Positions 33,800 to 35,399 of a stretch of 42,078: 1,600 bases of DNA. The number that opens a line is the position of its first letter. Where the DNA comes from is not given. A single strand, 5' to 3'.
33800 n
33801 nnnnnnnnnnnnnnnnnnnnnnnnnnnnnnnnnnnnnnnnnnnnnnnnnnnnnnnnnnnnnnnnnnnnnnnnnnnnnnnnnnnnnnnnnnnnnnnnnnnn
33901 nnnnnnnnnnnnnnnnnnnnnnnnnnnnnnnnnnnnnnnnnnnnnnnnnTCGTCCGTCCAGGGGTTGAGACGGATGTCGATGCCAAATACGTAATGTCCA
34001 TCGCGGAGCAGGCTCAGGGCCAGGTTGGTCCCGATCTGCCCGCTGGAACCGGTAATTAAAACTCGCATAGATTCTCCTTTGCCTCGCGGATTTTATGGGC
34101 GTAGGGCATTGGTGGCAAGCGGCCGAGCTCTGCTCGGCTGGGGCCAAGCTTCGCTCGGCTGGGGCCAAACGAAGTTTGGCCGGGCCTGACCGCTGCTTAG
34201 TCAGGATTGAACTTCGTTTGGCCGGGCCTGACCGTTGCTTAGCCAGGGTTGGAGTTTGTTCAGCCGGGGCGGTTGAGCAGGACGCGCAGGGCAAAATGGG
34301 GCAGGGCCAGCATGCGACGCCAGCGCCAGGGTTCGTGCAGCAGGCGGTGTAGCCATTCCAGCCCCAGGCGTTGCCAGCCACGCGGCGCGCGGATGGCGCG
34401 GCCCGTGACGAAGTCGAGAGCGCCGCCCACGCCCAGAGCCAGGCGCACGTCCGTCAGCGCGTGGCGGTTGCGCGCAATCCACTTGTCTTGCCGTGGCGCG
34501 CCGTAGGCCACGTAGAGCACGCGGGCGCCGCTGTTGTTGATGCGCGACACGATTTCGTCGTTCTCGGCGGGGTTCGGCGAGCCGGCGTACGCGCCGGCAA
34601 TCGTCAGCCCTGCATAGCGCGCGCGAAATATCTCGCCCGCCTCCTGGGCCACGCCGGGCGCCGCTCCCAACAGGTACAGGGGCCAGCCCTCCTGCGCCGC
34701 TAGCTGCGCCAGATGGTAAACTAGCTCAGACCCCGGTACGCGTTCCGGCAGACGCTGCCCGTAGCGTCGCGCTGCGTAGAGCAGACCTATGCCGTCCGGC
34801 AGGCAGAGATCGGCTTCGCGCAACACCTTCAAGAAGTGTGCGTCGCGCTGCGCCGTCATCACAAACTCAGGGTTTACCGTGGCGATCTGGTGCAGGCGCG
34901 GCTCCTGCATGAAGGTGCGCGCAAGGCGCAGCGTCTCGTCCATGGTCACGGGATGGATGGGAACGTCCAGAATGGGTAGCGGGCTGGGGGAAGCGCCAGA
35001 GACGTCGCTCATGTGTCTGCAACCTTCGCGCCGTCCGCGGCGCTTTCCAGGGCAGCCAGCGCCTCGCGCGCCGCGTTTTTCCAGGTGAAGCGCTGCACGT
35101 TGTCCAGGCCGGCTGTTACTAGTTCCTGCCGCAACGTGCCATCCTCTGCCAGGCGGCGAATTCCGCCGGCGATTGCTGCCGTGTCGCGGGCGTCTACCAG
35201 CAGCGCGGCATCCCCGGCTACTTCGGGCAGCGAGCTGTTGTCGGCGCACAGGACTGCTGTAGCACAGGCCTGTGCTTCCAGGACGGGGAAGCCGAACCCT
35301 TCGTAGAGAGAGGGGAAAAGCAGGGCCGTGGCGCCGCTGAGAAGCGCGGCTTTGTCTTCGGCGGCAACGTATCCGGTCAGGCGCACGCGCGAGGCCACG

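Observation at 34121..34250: Direct-repeat / hairpin array in the 190-nt leader between the WecB gene and the epimerase gene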

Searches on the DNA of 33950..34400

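Call 37: search_rna_families(source=window, start=33950, end=34400, threshold=evalue, max_evalue=10)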
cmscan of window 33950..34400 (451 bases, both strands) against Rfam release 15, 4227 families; matches with E-value up to 10: 8.
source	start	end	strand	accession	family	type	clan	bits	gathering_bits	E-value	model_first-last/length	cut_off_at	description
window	34123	34200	+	RF04287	mir-9195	Gene; miRNA;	-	25.7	90.5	0.0065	1-87/87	no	mir-9195 microRNA precursor family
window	34163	34223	-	RF04247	bZIP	Gene; sRNA;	-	23.7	41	0.042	1-72/72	no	bZIP non canonical Hac1/Xbp1 intron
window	34141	34245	+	RF04070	MIR6440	Gene; miRNA;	-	16.1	95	3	1-108/108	no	MIR6440 microRNA precursor family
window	34141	34182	+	RF03694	mir-266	Gene; miRNA;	-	15.4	80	4.2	1-83/83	no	mir-266 microRNA precursor family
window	34120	34140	+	RF02915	DUF3800-VI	Cis-reg;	-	13.7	35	7.6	1-52/52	no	DUF3800-VI RNA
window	34141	34245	+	RF04153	MIR856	Gene; miRNA;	-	12.3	297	1.2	1-258/258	no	MIR856 microRNA precursor family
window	34169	34245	-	RF02202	UCA1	Gene; lncRNA;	-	11.8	80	2.4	1-75/75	no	Urothelial cancer associated 1 conserved region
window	34197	34395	-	RF01877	MIAT_exon5_3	Gene; lncRNA;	-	6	90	4.5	1-382/382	no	Myocardial infarction associated transcript exon 5 conserved region 3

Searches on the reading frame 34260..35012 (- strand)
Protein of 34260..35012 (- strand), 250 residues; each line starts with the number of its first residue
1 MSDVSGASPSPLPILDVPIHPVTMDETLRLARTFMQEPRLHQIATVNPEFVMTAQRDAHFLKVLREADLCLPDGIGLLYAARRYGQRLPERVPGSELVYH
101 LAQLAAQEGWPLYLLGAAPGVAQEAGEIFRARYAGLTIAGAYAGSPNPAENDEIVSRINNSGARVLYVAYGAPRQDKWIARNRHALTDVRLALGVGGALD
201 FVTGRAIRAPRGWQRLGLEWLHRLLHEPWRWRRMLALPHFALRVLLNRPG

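Call 48: find_homologous_proteins(query=window:34260-35012:-, max_evalue=1e-60)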
Query window:34260-35012:- (250 aa): 3171 proteins with E <= 1e-60 among 8000 candidates; the best 120 are listed.
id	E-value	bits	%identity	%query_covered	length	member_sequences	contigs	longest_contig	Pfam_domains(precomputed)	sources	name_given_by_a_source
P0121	2.7e-164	563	100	100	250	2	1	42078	PF03808.20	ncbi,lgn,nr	ncbi:MAG TPA: WecB/TagA/CpsF family glycosyltransferase [Candidatus Sulfomarinibacteraceae bacterium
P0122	6.3e-147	506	90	100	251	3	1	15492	PF03808.20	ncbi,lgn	ncbi:MAG: WecB/TagA/CpsF family glycosyltransferase [Chloroflexota bacterium]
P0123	6.2e-124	431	79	99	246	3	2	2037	PF03808.20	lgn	-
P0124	1.6e-122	426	79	95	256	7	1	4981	PF03808.20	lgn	-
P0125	3.9e-121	422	79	95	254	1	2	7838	PF03808.20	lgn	-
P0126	7.9e-120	417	79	95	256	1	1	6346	PF03808.20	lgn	-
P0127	5.0e-117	408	76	95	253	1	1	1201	PF03808.20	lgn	-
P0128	5.1e-117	408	76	95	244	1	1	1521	PF03808.20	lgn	-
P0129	5.8e-117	408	77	95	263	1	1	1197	PF03808.20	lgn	-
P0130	1.2e-115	404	75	95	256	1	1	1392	PF03808.20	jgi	jgi:N-acetylglucosaminyldiphosphoundecaprenol N-acetyl-beta-D-mannosaminyltransferase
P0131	1.3e-115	404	77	93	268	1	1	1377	PF03808.20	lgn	-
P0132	1.8e-115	403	77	94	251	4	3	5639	PF03808.20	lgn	-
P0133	4.1e-115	402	75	98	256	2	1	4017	PF03808.20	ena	-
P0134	5.7e-115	401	76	95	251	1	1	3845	PF03808.20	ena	-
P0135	1.0e-114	401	73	96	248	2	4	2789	PF04909.21,PF03808.20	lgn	-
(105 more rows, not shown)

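Call 49: find_encoding_contigs(protein=P0122, flank=3000, max_places=6)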
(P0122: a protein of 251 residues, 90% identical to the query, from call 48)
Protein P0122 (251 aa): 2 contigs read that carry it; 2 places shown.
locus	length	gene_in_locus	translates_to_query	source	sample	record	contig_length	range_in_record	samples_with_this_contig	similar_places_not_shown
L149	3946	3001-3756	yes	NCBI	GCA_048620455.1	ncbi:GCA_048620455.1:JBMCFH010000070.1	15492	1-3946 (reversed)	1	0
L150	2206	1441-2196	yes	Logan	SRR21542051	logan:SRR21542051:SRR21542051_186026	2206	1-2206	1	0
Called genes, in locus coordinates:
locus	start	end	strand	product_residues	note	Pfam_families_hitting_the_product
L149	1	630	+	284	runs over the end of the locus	PF17827:PrmC_N, PF05175:MTS, PF06325:PrmA (weak), PF08242:Methyltransf_12 (faint), PF13649:Methyltransf_25, PF13847:Methyltransf_31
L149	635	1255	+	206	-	PF01300:Sua5_yciO_yrdC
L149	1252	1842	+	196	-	-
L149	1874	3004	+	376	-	PF13439:Glyco_transf_4, PF13579:Glyco_trans_4_4, PF20706:GT4-conflict (weak), PF00534:Glycos_transf_1, PF13692:Glyco_trans_1_4, PF13524:Glyco_trans_1_2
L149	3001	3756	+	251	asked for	PF03808:Glyco_tran_WecG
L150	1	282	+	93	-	?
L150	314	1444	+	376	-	PF13439:Glyco_transf_4, PF13579:Glyco_trans_4_4, PF20706:GT4-conflict (weak), PF00534:Glycos_transf_1, PF13692:Glyco_trans_1_4, PF13524:Glyco_trans_1_2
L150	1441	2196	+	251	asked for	PF03808:Glyco_tran_WecG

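Call 52: find_encoding_contigs(protein=P0125, flank=2500, max_places=4)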
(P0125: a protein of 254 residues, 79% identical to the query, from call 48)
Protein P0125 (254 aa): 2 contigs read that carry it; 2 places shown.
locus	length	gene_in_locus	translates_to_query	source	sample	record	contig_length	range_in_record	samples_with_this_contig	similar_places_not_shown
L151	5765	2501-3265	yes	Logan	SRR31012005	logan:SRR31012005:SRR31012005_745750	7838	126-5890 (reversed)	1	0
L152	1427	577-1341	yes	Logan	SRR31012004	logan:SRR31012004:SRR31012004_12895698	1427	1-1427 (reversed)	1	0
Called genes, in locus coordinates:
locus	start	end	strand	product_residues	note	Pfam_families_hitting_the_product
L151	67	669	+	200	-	PF01300:Sua5_yciO_yrdC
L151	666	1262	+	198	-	PF08239:SH3_3 (weak)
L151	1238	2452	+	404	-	PF13439:Glyco_transf_4, PF13579:Glyco_trans_4_4, PF20706:GT4-conflict (weak), PF00534:Glycos_transf_1, PF13692:Glyco_trans_1_4, PF13524:Glyco_trans_1_2 (weak)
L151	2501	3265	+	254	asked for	PF03808:Glyco_tran_WecG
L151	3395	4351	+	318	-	PF01073:3Beta_HSD, PF01370:Epimerase, PF04321:RmlD_sub_bind, PF07993:NAD_binding_4, PF16363:GDP_Man_Dehyd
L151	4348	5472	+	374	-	PF13439:Glyco_transf_4, PF13579:Glyco_trans_4_4, PF00534:Glycos_transf_1, PF13692:Glyco_trans_1_4, PF13524:Glyco_trans_1_2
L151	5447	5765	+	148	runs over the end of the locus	?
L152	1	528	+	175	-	?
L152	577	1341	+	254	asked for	PF03808:Glyco_tran_WecG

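Call 53: find_encoding_contigs(protein=P0126, flank=2500, max_places=4)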
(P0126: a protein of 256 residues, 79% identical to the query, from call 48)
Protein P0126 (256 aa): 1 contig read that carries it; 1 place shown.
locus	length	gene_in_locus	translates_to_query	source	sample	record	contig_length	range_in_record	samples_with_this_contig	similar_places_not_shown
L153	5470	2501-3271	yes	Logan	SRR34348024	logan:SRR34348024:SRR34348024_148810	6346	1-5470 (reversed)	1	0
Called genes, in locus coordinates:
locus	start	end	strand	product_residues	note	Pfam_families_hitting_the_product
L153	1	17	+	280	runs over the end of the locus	PF17827:PrmC_N, PF06325:PrmA, PF13489:Methyltransf_23 (weak), PF05175:MTS, PF12847:Methyltransf_18 (weak), PF13649:Methyltransf_25, PF13847:Methyltransf_31, PF08242:Methyltransf_12, +3 more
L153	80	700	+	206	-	PF01300:Sua5_yciO_yrdC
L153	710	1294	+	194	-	-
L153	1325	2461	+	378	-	PF13439:Glyco_transf_4, PF13579:Glyco_trans_4_4, PF00534:Glycos_transf_1, PF13692:Glyco_trans_1_4, PF13524:Glyco_trans_1_2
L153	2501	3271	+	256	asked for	PF03808:Glyco_tran_WecG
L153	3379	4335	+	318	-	PF01073:3Beta_HSD, PF01370:Epimerase, PF02719:Polysacc_synt_2 (faint), PF04321:RmlD_sub_bind, PF16363:GDP_Man_Dehyd, PF07993:NAD_binding_4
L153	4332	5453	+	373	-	PF13439:Glyco_transf_4, PF13579:Glyco_trans_4_4, PF20706:GT4-conflict (faint), PF00534:Glycos_transf_1, PF13692:Glyco_trans_1_4, PF13524:Glyco_trans_1_2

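Call 54: find_encoding_contigs(protein=P0124, flank=2500, max_places=4)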
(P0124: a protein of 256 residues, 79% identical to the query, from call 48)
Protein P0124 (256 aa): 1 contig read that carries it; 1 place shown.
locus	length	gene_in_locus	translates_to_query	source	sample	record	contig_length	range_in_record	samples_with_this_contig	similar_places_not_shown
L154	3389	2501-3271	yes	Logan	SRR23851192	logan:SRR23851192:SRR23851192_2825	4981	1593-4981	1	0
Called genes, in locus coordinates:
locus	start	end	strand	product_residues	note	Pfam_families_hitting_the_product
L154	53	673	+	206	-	PF01300:Sua5_yciO_yrdC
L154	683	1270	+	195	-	PF08239:SH3_3 (weak)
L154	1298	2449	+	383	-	PF13439:Glyco_transf_4, PF20706:GT4-conflict, PF00534:Glycos_transf_1, PF13692:Glyco_trans_1_4, PF13524:Glyco_trans_1_2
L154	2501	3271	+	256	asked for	PF03808:Glyco_tran_WecG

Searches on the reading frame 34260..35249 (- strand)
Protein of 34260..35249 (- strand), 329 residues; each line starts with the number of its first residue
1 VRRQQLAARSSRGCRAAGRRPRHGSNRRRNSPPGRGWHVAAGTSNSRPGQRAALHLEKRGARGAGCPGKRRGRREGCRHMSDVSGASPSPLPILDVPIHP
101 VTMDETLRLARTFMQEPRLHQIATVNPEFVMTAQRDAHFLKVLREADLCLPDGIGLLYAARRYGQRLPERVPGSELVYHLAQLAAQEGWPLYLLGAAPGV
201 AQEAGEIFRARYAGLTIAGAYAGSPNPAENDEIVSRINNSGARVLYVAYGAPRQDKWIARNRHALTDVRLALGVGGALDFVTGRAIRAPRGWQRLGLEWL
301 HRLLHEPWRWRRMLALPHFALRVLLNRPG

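Call 10: search_protein_families(library=pfam, proteins=[window:34260-35249:-])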
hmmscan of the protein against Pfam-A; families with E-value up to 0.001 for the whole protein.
window:34260-35249:- (329 aa): 1 family
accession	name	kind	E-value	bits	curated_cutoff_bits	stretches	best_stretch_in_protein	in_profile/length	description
PF03808.19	Glyco_tran_WecG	-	1.6e-59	200.9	27.4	1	146-313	1-167/168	Glycosyl transferase WecG/TagA/CpsF family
